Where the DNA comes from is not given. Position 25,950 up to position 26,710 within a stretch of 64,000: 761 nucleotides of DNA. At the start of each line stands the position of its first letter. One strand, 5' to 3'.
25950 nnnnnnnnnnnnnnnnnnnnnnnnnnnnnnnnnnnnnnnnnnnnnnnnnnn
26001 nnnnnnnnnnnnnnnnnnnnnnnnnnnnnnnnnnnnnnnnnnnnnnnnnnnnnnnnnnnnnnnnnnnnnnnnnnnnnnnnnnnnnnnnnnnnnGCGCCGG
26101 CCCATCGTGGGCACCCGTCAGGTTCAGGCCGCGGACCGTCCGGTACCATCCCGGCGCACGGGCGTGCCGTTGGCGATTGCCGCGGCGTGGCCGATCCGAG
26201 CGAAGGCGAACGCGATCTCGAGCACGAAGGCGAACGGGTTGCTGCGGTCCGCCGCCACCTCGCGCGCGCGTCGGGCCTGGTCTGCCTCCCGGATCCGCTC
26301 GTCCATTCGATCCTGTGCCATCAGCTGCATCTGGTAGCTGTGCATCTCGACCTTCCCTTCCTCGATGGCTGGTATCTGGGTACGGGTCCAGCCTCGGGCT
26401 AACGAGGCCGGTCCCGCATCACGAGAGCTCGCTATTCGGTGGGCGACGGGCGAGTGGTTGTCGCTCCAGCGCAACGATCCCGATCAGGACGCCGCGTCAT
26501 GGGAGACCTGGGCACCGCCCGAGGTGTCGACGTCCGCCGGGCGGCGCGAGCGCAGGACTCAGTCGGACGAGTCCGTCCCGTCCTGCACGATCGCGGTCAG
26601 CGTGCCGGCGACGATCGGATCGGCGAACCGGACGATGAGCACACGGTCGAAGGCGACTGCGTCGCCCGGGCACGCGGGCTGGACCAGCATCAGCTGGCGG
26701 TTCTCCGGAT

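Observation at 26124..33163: Duplicated small-ORF cassette: two 'MHSYQM...' mini-proteins, each behind the same conserved 64-nt non-coding block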

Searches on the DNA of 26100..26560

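Call 37: search_rna_families(source=window, start=26100, end=26560, threshold=evalue, max_evalue=10)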
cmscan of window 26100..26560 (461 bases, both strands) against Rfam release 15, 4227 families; matches with E-value up to 10: 1.
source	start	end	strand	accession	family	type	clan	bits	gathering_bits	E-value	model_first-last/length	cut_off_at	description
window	26445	26549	-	RF00620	HCV_ARF_SL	Cis-reg;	-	19.7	42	0.27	1-136/136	no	Hepatitis C alternative reading frame stem-loop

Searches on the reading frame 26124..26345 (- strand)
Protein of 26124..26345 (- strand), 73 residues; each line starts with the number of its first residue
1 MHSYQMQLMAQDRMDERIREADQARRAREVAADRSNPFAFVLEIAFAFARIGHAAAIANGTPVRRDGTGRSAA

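Call 10: search_protein_families(library=pfam, proteins=[window:26124-26345:-], max_evalue=0.01)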
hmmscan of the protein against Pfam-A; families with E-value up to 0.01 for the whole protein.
window:26124-26345:- (73 aa): 0 families

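Call 11: find_homologous_proteins(query=window:26124-26345:-, max_evalue=0.01)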
Query window:26124-26345:- (73 aa): 3 proteins with E <= 0.01 among 3 candidates.
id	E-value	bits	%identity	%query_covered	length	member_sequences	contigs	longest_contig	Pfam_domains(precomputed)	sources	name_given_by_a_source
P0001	9.5e-39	147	100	100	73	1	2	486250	-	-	-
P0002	4.0e-29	117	82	100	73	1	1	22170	-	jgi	jgi:hypothetical protein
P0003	1.5e-18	84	60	100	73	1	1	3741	-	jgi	jgi:hypothetical protein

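Call 13: find_encoding_contigs(protein=P0002, flank=10000)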
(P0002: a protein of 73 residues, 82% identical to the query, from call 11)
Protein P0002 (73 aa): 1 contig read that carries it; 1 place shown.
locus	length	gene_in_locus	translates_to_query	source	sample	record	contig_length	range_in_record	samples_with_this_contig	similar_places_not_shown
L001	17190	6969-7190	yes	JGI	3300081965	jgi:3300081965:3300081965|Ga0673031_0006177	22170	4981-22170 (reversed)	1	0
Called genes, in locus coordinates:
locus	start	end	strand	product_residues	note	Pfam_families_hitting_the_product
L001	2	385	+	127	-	?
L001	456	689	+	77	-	-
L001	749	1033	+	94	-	PF00581:Rhodanese (weak)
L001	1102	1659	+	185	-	PF11716:MDMPI_N (faint)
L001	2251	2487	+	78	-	-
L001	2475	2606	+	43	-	-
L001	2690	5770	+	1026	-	PF13191:AAA_16, PF13424:TPR_12 (faint), PF00196:GerE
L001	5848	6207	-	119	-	-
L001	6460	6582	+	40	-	-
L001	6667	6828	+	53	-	-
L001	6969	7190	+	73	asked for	-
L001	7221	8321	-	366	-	PF00294:PfkB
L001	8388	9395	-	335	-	PF04321:RmlD_sub_bind, PF08659:KR (weak), PF01073:3Beta_HSD, PF01370:Epimerase, PF02719:Polysacc_synt_2, PF07993:NAD_binding_4 (weak), PF13460:NAD_binding_10 (weak), PF16363:GDP_Man_Dehyd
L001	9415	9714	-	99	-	PF03992:ABM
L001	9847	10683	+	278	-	PF00392:GntR, PF07729:FCD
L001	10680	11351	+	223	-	-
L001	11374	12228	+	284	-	PF00941:FAD_binding_5, PF03450:CO_deh_flav_C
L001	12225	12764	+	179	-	PF13085:Fer2_3 (weak), PF00111:Fer2, PF01799:Fer2_2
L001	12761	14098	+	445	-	PF01315:Ald_Xan_dh_C, PF02738:MoCoBD_1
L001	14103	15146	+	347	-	PF20256:MoCoBD_2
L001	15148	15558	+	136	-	PF00190:Cupin_1 (weak), PF07883:Cupin_2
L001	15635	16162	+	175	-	PF18930:DUF5679 (weak)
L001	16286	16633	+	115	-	PF02148:zf-UBP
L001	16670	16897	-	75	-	-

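Call 14: find_encoding_contigs(protein=P0003, flank=10000)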
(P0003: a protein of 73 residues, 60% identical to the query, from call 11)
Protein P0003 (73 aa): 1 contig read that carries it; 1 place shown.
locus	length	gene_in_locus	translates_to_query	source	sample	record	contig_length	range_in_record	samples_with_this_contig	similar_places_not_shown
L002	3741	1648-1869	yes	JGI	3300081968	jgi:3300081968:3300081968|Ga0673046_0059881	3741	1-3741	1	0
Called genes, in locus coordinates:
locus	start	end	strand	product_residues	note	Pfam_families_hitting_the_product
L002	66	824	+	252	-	PF12679:ABC2_membrane_2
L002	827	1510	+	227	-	PF10988:DUF2807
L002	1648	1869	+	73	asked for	-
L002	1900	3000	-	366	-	PF00294:PfkB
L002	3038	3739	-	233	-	?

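Call 27: search_protein_representatives(alignment_id=A2)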
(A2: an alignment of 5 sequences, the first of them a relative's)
Query: 5 sequences, 73 profile positions. Proteins with E-value up to 0.001 (for the whole library): 13; up to 1e-10: 4; up to 1e-30: 1. The best 13 are listed.
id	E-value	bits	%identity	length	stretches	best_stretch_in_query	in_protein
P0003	1.3e-33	131.2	-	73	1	1-73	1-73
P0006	1.2e-16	76.9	-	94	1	1-73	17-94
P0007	1.9e-12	63.4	-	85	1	1-73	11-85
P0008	1.3e-11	60.7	-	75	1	1-73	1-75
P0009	3.3e-10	56.2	-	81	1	1-72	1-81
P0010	6.1e-07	45.8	-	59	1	1-45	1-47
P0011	4.3e-06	43.0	-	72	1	1-62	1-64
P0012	8.6e-05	38.9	-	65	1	1-33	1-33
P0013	2.2e-04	37.6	-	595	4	36-55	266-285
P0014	3.7e-04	36.8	-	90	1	1-44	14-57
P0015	3.9e-04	36.8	-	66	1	1-58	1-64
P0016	5.2e-04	36.4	-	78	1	1-44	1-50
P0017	9.6e-04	35.5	-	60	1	1-53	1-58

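Call 32: find_related_loci(query=A5, collection=genome_contigs, flank=6000)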
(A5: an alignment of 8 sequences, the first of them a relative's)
Query A5 (73 aa) in genome_contigs; peptide patterns used: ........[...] (x = any residue, [..] = any of these).
6 stretches matched a pattern, but none encodes a relative of the query by tblastn (E <= 1e-3).

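Call 40: find_homologous_proteins(query=A4, max_evalue=0.001)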
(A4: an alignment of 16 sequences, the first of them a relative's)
Query A4 (16 sequences) (73 aa, profile of the alignment): 42 proteins with E <= 0.001 among 8000 candidates.
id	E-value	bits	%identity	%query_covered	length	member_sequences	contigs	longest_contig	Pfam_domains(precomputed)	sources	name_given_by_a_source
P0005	9.2e-25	105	78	12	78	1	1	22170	-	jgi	jgi:hypothetical protein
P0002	2.1e-24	103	82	100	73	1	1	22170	-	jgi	jgi:hypothetical protein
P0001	3.3e-24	103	100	100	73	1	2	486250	-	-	-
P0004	1.0e-23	101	78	12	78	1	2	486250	-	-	-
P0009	9.4e-23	98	59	44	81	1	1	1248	-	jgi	-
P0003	1.7e-21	94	60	100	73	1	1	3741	-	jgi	jgi:hypothetical protein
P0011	8.6e-21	92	39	85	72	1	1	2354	-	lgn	-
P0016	2.5e-19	87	43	51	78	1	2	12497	-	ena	-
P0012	3.3e-16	77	34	75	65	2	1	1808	-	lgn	-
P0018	9.2e-15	72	45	51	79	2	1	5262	-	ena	-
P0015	4.8e-14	70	36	75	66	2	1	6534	-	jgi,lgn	jgi:hypothetical protein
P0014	7.8e-14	70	40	58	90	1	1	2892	-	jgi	jgi:hypothetical protein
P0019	1.1e-9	56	45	40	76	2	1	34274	-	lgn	-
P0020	7.4e-9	54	48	34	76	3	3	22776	-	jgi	jgi:hypothetical protein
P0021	9.0e-9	53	38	71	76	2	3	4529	-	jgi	jgi:hypothetical protein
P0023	5.5e-8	51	44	34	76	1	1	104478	-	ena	-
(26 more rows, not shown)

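Call 42: find_encoding_contigs(protein=P0016, flank=5000, max_places=3)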
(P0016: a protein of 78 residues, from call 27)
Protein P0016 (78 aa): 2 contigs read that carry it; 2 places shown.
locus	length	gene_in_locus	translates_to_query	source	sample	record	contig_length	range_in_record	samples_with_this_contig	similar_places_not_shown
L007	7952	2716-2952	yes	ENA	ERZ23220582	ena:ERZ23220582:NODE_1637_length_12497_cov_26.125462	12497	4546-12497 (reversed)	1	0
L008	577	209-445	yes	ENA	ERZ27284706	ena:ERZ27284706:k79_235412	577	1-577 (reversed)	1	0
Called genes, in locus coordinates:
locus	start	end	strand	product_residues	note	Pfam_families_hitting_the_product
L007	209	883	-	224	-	PF20554:DUF6766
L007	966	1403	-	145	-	-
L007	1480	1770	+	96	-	-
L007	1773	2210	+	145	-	PF10604:Polyketide_cyc2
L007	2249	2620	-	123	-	PF12840:HTH_20, PF01022:HTH_5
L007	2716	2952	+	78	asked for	-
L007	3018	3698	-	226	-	PF01022:HTH_5 (weak), PF01451:LMWPc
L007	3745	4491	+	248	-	PF00230:MIP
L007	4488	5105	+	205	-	PF21234:Phosphatase-like_N, PF01451:LMWPc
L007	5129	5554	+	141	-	PF01451:LMWPc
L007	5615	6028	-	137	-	PF03861:ANTAR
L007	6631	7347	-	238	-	PF06737:Transglycosylas, PF09374:PG_binding_3 (faint), PF01471:PG_binding_1 (faint)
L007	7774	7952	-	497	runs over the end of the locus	PF06738:ThrE, PF12821:ThrE_2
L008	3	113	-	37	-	?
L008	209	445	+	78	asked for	-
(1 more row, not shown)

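Call 43: find_encoding_contigs(protein=P0023, flank=5000, max_places=3)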
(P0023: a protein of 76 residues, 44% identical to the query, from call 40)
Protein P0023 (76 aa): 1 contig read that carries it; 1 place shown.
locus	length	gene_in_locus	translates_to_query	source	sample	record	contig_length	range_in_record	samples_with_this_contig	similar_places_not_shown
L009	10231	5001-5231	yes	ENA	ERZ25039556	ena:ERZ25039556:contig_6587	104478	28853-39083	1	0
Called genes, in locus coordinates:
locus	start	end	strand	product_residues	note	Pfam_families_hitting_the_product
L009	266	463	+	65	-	-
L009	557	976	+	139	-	-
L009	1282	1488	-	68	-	PF00872:Transposase_mut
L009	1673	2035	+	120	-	-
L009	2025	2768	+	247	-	PF00376:MerR, PF13411:MerR_1, PF09278:MerR-DNA-bind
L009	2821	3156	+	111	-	PF02694:UPF0060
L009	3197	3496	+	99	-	-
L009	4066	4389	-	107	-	PF01022:HTH_5, PF12840:HTH_20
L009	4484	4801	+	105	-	PF00903:Glyoxalase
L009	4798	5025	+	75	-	-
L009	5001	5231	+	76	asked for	-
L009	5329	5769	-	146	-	PF01451:LMWPc (weak)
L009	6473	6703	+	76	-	-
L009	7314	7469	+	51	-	-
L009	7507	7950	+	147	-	PF01451:LMWPc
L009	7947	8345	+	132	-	-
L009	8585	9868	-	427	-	PF00041:fn3 (faint), PF16656:Pur_ac_phosph_N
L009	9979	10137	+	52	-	-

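Call 44: find_encoding_contigs(protein=P0011, flank=5000, max_places=3)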
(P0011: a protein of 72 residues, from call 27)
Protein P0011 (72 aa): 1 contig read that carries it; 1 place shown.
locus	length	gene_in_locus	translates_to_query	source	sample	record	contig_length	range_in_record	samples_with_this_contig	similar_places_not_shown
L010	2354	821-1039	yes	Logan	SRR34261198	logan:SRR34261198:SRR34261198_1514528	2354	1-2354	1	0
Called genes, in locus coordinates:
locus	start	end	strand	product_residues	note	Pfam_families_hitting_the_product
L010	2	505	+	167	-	?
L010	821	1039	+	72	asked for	-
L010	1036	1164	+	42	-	-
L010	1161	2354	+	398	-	?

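Call 50: find_encoding_contigs(protein=P0012, flank=5000, max_places=2)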
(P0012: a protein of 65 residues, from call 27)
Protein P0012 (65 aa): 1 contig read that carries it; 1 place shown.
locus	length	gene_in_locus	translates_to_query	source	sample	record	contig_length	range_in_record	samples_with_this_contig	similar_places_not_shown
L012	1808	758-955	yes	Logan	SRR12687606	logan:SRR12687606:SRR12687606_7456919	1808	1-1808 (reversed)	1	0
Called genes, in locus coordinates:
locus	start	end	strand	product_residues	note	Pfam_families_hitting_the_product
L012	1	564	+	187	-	?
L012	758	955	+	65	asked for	-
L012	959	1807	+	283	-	?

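Call 51: find_encoding_contigs(protein=P0015, flank=5000, max_places=2)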
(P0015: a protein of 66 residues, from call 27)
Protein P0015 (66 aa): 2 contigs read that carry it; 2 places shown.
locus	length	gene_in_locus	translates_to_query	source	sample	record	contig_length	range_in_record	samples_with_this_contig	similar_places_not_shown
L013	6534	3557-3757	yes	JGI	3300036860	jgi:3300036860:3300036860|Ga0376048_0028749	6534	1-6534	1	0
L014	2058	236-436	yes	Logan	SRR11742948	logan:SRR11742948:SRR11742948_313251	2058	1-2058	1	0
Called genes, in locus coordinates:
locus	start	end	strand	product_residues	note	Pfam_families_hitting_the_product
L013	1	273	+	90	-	?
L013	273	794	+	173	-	PF00881:Nitroreductase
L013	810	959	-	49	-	-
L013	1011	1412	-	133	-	PF13473:Cupredoxin_1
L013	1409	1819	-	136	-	-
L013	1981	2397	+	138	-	-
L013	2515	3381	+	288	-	PF00581:Rhodanese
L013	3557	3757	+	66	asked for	-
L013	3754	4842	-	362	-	PF00144:Beta-lactamase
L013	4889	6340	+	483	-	PF04715:, PF00425:Chorismate_bind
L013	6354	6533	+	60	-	?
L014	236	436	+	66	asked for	-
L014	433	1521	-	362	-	PF00144:Beta-lactamase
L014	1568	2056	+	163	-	?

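Call 53: find_encoding_contigs(protein=P0007, flank=5000, max_places=2)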
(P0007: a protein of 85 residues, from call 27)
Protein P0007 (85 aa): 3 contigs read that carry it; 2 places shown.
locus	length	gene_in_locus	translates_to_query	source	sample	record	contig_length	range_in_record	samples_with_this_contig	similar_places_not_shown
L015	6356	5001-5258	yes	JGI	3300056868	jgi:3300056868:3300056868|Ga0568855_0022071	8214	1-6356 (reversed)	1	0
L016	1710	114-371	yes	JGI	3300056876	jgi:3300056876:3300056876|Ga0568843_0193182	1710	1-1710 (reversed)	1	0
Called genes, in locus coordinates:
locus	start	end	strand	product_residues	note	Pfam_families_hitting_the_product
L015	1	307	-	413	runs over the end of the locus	PF12704:MacB_PCD, PF02687:FtsX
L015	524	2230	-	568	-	PF07730:HisKA_3, PF02518:HATPase_c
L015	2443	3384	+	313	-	PF00005:ABC_tran, PF13304:AAA_21 (faint)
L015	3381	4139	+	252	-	PF12679:ABC2_membrane_2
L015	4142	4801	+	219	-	PF10988:DUF2807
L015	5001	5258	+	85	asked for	-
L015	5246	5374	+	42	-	-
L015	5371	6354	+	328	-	?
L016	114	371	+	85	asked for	-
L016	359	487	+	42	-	-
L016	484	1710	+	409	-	?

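Call 54: find_encoding_contigs(protein=P0008, flank=5000, max_places=2)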
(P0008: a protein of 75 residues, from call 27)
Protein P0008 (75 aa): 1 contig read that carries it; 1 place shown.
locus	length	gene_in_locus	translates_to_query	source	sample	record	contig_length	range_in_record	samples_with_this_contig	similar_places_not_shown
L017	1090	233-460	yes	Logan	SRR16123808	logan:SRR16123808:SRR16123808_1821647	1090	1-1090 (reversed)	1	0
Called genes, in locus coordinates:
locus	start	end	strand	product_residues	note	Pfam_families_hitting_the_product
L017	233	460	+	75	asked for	-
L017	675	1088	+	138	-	?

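Call 55: find_encoding_contigs(protein=P0006, flank=5000, max_places=2)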
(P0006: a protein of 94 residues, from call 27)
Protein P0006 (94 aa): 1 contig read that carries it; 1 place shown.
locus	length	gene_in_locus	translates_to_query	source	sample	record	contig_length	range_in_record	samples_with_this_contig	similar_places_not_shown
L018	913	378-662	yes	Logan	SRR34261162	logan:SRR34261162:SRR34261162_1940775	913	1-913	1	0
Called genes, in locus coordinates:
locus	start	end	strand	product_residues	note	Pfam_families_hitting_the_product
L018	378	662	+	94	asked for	-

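Call 59: search_protein_families(library=ncbifam, proteins=[window:26124-26345:-, P0023, P0007, P0015], max_evalue=1)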
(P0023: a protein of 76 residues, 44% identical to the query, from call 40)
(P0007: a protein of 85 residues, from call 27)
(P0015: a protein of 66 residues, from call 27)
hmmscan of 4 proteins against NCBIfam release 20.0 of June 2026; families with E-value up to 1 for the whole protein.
window:26124-26345:- (73 aa): 0 families

P0023 (76 aa): 0 families

P0007 (85 aa): 0 families

P0015 (66 aa): 0 families

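Call 80: predict_structure(alignment_id=A4)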
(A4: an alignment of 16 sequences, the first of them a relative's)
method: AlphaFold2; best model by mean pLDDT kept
length: 73 residues; sequences in the alignment: 16
mean_pLDDT: 67.5   pTM: 0.25
mean pLDDT of the five models: 67.5, 67.4, 65.5, 63.2, 61.5
residues with pLDDT >= 90: 0; 70-90: 37; 50-70: 29; < 50: 7
segments of 3 or more residues with pLDDT < 50: none
pLDDT, mean of each block of 10 residues (from residue 1): 76 79 73 62 78 60 50 48
secondary structure, 60 per line:
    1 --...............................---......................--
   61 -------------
elements in order: H3-33 H37-58

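Call 84: find_encoding_contigs(protein=P0014, flank=3000, max_places=2)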
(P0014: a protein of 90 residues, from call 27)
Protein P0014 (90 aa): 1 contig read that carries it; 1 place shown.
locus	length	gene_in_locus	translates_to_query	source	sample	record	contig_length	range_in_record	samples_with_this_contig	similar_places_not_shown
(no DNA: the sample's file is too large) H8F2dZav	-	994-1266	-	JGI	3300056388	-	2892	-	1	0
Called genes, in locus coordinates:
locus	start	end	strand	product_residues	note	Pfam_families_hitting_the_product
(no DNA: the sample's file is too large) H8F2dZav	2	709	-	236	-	?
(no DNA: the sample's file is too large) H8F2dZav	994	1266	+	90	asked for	-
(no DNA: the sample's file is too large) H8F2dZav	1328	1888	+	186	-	PF11937:DUF3455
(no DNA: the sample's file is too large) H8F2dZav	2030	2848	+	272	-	PF01209:Ubie_methyltran, PF13489:Methyltransf_23 (weak), PF13847:Methyltransf_31, PF08241:Methyltransf_11, PF08242:Methyltransf_12, PF13649:Methyltransf_25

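Call 85: find_encoding_contigs(protein=P0010, flank=3000, max_places=2)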
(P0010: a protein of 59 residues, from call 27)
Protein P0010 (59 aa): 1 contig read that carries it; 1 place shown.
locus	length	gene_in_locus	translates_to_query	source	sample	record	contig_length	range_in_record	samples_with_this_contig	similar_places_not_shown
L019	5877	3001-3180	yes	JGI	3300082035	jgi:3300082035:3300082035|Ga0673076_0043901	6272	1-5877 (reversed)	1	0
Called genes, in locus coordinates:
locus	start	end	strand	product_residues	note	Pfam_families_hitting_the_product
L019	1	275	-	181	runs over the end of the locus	PF01022:HTH_5 (weak), PF12840:HTH_20, PF13412:HTH_24 (weak)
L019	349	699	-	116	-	-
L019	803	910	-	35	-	-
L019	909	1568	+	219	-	PF05977:MFS_3, PF07690:MFS_1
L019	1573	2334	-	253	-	-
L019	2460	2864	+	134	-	PF00903:Glyoxalase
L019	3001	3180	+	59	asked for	-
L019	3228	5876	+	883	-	?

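Call 92: search_protein_families(library=padloc, proteins=[window:26124-26345:-], max_evalue=0.01)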
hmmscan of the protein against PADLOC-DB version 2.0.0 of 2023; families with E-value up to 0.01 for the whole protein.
window:26124-26345:- (73 aa): 0 families
